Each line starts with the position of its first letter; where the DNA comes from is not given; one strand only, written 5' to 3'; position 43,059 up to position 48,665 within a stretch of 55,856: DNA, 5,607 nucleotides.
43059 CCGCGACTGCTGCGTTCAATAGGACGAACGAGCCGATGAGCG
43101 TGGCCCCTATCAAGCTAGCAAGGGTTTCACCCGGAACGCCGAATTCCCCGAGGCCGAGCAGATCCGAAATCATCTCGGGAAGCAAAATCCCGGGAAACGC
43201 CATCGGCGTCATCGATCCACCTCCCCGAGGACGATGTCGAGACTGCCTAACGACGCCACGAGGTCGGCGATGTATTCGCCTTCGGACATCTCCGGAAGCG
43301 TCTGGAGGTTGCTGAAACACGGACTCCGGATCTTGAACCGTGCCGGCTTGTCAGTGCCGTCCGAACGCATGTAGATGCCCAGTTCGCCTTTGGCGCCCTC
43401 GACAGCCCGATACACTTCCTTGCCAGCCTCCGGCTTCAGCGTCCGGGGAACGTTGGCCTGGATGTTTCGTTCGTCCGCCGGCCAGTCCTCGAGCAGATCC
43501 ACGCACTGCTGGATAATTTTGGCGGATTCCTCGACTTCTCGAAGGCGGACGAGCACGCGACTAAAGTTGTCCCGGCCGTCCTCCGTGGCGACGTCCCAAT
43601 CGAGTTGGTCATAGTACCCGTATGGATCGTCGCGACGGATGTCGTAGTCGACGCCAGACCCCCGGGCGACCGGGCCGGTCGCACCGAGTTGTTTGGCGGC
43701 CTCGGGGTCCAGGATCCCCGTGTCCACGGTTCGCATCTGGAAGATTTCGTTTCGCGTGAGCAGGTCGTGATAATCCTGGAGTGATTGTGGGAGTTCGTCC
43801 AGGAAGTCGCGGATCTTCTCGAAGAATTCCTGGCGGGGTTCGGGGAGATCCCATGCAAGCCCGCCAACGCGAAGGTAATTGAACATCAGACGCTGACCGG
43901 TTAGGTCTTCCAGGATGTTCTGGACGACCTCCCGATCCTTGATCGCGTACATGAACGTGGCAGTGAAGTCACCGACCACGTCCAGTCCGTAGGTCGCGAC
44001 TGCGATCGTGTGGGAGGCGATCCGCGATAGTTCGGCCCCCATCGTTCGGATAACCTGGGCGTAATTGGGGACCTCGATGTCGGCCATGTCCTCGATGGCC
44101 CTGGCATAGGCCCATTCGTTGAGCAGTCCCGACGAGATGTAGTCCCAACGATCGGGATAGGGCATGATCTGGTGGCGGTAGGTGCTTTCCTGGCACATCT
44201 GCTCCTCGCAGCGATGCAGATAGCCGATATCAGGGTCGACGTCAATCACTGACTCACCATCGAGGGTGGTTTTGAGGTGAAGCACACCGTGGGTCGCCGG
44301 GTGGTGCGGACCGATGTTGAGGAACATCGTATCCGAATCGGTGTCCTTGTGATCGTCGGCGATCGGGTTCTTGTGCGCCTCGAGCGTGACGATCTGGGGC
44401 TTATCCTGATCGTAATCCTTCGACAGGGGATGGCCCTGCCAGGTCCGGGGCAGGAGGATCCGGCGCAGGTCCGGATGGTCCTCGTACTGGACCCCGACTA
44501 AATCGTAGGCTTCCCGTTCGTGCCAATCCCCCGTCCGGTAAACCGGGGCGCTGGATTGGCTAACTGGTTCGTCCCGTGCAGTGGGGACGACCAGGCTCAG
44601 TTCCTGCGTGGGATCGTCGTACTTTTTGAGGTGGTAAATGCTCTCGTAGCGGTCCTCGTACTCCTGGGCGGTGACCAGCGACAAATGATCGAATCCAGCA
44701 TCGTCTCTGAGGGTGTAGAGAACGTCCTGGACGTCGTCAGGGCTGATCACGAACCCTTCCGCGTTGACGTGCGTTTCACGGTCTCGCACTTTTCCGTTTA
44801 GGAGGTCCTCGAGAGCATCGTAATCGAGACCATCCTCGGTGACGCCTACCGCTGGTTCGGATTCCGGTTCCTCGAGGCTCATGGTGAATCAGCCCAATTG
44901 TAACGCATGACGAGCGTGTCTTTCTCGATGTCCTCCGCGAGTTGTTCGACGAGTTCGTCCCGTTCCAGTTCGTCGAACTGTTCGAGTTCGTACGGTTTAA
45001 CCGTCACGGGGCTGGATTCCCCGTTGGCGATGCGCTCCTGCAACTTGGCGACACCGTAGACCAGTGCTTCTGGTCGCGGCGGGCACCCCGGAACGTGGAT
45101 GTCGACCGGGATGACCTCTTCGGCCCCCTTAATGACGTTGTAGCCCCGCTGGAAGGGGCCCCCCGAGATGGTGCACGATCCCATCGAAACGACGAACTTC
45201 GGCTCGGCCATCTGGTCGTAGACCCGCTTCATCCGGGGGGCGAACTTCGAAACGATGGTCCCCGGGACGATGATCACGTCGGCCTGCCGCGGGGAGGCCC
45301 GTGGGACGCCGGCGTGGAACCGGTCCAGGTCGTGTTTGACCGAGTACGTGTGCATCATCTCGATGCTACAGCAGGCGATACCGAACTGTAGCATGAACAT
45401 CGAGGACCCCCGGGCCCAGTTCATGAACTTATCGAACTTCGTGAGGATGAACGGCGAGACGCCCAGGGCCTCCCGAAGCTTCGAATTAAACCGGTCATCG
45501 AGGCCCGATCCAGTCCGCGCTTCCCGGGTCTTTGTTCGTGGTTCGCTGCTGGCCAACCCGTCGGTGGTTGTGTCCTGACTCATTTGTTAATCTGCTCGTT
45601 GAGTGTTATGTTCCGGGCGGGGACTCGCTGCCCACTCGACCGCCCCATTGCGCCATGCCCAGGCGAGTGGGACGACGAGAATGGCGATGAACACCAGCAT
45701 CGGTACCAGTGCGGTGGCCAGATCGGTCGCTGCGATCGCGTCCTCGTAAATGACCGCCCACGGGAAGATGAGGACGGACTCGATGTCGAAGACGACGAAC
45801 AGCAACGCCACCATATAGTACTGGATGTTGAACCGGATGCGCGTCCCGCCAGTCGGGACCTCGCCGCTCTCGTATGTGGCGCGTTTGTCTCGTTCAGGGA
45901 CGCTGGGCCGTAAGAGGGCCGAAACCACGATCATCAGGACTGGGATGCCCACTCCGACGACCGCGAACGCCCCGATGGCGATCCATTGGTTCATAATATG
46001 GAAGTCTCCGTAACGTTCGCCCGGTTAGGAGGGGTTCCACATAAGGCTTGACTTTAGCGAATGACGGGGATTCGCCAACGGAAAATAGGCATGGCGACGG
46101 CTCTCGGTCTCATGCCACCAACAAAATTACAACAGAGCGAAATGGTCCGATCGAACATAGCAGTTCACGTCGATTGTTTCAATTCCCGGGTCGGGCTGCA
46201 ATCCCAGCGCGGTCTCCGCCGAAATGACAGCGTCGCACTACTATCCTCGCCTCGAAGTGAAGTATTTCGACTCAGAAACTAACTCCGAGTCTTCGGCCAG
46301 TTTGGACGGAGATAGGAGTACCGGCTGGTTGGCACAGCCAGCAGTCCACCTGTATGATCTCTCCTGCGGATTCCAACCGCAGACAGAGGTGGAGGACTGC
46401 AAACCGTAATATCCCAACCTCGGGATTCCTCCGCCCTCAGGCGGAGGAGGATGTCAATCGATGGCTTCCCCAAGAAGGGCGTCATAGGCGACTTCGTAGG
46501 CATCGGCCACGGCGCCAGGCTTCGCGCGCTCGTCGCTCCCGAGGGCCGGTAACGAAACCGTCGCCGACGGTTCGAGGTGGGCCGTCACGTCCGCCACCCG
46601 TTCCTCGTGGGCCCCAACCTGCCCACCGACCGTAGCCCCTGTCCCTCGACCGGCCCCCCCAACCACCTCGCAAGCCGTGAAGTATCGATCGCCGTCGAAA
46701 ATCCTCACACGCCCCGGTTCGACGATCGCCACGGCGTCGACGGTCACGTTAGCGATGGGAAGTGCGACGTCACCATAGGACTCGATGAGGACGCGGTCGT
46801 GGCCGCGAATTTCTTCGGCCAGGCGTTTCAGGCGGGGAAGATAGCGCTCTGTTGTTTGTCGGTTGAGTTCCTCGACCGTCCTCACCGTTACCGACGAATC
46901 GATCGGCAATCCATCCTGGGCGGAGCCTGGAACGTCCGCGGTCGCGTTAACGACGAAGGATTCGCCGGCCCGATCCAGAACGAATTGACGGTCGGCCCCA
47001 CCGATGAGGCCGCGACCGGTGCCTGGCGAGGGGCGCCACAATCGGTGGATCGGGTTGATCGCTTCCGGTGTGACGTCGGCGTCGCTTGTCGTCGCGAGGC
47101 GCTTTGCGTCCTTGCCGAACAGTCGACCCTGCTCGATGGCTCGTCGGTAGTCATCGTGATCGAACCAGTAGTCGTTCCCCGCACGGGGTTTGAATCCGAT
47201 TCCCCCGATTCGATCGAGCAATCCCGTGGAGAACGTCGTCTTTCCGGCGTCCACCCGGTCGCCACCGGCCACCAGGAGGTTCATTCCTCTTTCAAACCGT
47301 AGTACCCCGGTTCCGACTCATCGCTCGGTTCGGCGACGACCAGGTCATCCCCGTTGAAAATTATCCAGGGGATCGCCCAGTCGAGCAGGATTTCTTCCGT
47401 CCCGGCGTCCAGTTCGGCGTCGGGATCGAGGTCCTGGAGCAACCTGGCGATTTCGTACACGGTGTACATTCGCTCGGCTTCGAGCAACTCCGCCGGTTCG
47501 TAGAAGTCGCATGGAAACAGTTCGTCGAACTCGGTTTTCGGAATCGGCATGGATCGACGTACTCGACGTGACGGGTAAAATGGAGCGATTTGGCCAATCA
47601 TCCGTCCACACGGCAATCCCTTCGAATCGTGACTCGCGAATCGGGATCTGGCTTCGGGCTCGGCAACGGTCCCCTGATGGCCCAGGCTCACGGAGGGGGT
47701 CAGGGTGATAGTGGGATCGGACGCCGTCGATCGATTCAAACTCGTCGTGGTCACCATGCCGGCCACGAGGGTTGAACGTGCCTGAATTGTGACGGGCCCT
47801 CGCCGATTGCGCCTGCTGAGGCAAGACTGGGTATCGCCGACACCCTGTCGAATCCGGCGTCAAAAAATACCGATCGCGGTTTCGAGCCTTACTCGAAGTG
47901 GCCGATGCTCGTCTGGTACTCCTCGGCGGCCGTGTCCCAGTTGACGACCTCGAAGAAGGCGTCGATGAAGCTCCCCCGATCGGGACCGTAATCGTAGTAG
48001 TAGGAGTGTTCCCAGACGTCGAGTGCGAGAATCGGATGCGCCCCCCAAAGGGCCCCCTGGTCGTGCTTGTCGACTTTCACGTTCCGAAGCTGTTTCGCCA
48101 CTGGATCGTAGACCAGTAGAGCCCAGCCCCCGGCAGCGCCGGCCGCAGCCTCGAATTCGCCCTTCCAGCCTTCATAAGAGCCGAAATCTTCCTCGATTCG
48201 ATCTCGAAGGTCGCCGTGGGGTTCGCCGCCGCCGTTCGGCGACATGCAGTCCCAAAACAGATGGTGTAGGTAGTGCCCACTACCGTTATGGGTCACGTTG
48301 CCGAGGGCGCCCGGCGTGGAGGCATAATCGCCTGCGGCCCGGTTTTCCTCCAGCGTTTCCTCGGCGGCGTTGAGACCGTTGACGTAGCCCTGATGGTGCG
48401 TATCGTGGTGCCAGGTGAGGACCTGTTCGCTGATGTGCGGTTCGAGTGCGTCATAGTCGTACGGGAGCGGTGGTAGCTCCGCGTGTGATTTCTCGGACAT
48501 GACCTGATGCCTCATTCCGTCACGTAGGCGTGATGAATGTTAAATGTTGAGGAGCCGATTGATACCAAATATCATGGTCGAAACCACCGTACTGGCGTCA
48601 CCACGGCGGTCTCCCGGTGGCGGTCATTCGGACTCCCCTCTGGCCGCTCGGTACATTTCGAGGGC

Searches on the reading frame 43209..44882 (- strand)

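Call 75: search_protein_families(library=pfam, proteins=[window:43209-44882:-], max_evalue=0.0001)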
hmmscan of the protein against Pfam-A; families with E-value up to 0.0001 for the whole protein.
window:43209-44882:- (557 aa): 2 families
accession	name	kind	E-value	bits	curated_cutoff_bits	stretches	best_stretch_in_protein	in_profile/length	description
PF00346.24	Complex1_49kDa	-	1.6e-84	283.7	24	1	307-557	5-271/271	Respiratory-chain NADH dehydrogenase, 49 Kd subunit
PF00329.25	Complex1_30kDa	-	4.3e-35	121.4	22.5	1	45-162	2-123/124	Respiratory-chain NADH dehydrogenase, 30 Kd subunit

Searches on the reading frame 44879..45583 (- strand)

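Call 28: search_protein_families(library=pfam, proteins=[window:44879-45583:-], max_evalue=0.001)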
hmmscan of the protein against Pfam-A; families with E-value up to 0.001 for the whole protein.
window:44879-45583:- (234 aa): 1 family
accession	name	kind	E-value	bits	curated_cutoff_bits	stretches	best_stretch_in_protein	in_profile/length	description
PF01058.29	Oxidored_q6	-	2.3e-26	92.5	27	1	71-181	1-128/128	NADH ubiquinone oxidoreductase, 20 Kd subunit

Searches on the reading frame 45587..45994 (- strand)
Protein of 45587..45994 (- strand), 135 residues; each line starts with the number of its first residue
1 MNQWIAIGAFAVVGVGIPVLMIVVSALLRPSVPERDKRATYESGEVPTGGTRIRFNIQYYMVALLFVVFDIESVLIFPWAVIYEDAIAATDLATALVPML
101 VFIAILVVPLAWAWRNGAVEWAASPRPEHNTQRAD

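Call 28: search_protein_families(library=pfam, proteins=[window:45587-45994:-], max_evalue=0.001)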
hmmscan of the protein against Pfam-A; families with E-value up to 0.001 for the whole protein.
window:45587-45994:- (135 aa): 1 family
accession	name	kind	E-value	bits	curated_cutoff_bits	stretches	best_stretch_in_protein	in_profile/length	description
PF00507.24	Oxidored_q4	-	6.6e-33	113.3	23.3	1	19-121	2-99/99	NADH-ubiquinone/plastoquinone oxidoreductase, chain 3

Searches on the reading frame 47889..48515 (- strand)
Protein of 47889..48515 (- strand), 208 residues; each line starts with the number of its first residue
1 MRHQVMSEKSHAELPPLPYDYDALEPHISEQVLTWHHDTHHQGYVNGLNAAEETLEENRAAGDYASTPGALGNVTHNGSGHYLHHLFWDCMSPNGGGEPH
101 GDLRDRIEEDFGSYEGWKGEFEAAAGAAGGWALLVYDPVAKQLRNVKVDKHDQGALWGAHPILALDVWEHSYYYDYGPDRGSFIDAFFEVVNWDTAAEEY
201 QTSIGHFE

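Call 28: search_protein_families(library=pfam, proteins=[window:47889-48515:-], max_evalue=0.001)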
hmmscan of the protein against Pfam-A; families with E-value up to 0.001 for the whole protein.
window:47889-48515:- (208 aa): 2 families
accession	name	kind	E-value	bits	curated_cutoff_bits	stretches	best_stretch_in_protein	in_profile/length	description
PF00081.27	Sod_Fe_N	-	1.1e-30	106.4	27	1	13-92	3-82/82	Iron/manganese superoxide dismutases, alpha-hairpin domain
PF02777.23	Sod_Fe_C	-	2.5e-29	101.7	20.9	1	99-198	1-101/102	Iron/manganese superoxide dismutases, C-terminal domain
